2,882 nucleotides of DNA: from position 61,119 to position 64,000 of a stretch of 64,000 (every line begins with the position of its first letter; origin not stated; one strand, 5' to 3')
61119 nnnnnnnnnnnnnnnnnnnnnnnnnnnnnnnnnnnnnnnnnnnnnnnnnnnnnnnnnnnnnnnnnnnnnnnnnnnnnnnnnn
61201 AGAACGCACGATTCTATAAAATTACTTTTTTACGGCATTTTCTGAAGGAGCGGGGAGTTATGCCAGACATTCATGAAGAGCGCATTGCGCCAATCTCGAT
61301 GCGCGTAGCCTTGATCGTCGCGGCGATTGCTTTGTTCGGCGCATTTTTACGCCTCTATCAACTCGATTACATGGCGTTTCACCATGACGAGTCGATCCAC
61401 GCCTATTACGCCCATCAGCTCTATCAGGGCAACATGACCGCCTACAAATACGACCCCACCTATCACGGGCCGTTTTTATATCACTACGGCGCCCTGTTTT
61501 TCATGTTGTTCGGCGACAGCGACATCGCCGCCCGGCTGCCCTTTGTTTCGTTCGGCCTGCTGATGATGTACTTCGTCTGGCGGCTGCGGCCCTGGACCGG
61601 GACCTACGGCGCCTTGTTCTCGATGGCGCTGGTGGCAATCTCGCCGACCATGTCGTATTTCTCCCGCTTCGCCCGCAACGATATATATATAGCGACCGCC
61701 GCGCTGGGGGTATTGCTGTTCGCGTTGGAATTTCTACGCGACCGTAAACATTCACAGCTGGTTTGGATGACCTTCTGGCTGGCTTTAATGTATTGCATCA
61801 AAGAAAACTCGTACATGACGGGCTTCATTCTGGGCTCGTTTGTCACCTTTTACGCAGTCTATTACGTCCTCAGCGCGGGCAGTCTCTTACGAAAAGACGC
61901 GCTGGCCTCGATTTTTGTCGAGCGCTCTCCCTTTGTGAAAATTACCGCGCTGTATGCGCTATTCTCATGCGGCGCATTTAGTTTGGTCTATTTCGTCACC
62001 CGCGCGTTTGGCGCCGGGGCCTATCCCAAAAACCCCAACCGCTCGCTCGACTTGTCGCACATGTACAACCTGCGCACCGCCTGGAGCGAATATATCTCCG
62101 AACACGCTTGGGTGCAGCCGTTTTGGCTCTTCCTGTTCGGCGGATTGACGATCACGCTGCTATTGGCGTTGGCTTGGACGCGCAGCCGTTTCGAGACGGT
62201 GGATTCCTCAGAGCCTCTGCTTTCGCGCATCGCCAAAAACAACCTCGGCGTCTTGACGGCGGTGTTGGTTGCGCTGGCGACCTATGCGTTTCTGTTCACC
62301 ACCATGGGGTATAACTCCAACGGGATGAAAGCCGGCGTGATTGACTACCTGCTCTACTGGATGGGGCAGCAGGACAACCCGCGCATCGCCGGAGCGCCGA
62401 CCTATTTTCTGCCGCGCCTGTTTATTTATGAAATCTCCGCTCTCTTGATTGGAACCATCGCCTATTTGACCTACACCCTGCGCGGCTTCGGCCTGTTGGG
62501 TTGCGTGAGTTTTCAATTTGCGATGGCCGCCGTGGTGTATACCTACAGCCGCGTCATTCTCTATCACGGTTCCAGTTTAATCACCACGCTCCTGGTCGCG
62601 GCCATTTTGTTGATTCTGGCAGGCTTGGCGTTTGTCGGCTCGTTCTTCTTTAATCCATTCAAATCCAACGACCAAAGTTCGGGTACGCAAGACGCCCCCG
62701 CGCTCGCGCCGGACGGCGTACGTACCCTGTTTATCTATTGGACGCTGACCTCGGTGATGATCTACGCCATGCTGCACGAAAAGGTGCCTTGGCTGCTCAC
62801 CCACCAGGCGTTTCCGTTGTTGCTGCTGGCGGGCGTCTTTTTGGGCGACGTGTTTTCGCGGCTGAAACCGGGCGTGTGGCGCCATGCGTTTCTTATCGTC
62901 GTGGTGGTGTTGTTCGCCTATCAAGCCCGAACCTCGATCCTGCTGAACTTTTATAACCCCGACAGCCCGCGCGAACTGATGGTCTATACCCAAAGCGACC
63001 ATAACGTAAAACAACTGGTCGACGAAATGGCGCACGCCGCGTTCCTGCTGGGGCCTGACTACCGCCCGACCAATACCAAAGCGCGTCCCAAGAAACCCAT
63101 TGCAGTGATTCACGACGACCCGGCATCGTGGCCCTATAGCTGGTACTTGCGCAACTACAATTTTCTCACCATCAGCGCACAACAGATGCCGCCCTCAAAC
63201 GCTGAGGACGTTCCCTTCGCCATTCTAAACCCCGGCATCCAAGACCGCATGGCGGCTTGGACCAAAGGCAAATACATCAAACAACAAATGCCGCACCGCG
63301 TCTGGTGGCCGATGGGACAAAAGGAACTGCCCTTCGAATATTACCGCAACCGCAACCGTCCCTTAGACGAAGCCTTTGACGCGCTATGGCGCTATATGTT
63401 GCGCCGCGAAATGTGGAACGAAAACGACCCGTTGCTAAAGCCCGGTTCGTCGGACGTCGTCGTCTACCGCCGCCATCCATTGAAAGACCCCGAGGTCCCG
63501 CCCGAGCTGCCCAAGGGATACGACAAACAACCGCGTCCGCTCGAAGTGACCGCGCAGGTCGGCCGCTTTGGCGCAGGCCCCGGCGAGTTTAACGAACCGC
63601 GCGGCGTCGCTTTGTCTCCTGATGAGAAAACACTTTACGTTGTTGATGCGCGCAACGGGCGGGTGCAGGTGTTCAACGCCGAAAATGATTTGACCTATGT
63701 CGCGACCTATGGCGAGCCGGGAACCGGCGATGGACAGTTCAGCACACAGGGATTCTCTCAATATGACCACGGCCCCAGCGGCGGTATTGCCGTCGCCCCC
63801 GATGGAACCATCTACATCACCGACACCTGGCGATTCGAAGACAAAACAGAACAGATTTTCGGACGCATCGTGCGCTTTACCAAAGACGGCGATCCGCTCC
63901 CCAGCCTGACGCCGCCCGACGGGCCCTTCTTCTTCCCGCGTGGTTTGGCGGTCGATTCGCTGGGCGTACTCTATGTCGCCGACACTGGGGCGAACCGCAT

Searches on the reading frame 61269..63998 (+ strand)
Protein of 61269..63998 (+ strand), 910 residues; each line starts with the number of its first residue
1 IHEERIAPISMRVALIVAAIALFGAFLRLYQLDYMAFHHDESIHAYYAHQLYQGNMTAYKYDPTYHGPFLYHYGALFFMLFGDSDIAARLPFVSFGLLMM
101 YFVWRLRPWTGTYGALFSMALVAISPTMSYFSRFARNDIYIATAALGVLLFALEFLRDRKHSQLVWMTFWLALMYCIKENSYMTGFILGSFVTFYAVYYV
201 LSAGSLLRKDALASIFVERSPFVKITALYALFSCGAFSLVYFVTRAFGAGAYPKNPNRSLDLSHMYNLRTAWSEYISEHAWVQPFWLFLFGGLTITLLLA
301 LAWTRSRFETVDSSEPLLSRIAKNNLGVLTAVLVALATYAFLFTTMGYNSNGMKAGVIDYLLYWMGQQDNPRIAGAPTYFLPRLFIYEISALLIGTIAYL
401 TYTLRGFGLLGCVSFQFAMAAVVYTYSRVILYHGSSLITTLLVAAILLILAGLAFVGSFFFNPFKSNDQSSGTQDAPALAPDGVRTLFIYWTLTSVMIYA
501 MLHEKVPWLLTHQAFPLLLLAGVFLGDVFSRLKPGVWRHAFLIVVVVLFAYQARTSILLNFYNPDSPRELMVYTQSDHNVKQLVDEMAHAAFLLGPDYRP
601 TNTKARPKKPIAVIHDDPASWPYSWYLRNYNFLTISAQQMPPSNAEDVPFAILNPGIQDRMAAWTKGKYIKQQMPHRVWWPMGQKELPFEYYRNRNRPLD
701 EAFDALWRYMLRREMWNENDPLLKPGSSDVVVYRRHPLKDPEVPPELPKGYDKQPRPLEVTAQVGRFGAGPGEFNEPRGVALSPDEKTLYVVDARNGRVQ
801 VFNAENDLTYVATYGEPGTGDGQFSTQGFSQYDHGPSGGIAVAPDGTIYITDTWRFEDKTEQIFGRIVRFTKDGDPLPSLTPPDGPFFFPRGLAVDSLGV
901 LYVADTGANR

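Call 6: search_protein_families(library=pfam, proteins=[window:61269-63998:+], max_evalue=0.001)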
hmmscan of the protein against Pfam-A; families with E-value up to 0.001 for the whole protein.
window:61269-63998:+ (910 aa): 3 families
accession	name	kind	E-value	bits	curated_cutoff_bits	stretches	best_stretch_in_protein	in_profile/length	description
PF01436.27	NHL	-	1.1e-16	60.4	20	1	774-802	1-28/28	NHL repeat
PF13231.12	PMT_2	-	2.5e-12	47.7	26.1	1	66-189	2-127/160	Dolichyl-phosphate-mannose-protein mannosyltransferase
PF08450.18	SGL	-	0.00041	20.5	26.3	0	777-806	136-165/246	SMP-30/Gluconolactonase/LRE-like region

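Call 42: search_protein_families(library=ncbifam, proteins=[window:61269-63998:+], max_evalue=0.001)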
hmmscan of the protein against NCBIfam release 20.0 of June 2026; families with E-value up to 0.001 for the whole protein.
window:61269-63998:+ (910 aa): 2 families
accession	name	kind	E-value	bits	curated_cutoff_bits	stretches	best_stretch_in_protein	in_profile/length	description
TIGR03663.1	TIGR03663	subfamily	1.2e-76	258.5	126.25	2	15-203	2-188/435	flippase activity-associated protein Agl23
NF035926.1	scyF_NHL_VPEP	equivalog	1.2e-11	44.4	350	1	759-826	183-248/376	scytonemin biosynthesis PEP-CTERM protein ScyF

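Call 60: search_solved_structures(query=window:61269-63998:+, max_evalue=1)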
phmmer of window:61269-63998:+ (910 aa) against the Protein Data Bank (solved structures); distinct sequences matched with E-value up to 1: 54.
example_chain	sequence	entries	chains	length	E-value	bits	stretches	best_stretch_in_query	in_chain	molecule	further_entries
6d69_A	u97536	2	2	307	3.6e-22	81.6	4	761-906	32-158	NHL Repeat Region of D. melanogaster Thin | Thin, isoform D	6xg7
8j72_A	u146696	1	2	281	3.9e-17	64.9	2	764-852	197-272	E3 ubiquitin-protein ligase TRIM71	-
7qrx_A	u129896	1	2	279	2.6e-16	62.2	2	764-852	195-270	E3 ubiquitin-protein ligase TRIM71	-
9jur_A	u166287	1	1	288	3e-16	62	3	764-852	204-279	E3 ubiquitin-protein ligase TRIM71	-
6fpt_A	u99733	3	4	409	1.2e-15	60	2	764-852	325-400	E3 ubiquitin-protein ligase TRIM71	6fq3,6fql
7b2r_A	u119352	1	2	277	1.9e-10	42.8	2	760-907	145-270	Tripartite motif-containing protein 2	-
7qrv_A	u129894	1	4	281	2.7e-10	42.3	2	760-907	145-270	Tripartite motif-containing protein 2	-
7b96_A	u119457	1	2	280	4.1e-10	41.7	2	760-907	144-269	Isoform 2 of Tripartite motif-containing protein 2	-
3wwa_A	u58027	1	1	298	4.2e-09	38.3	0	838-910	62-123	Pizza7H protein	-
9ifo_A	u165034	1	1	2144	6.9e-09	37.6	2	771-855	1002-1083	Teneurin-Like Protein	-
9pt5_A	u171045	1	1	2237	7.6e-09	37.5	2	772-855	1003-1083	Teneurin-like protein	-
6ren_A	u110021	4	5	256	2.1e-08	36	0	838-910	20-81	3fPizza6-SH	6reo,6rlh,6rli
6rej_A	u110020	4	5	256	3.4e-08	35.3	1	838-910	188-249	Pizza6-SH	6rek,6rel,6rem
3ww9_A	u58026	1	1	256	3.8e-08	35.2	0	838-910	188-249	pizza6 protein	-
7djl_C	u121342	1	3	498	4.9e-08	34.8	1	773-907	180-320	Protein SUPPRESSOR OF QUENCHING 1, chloroplastic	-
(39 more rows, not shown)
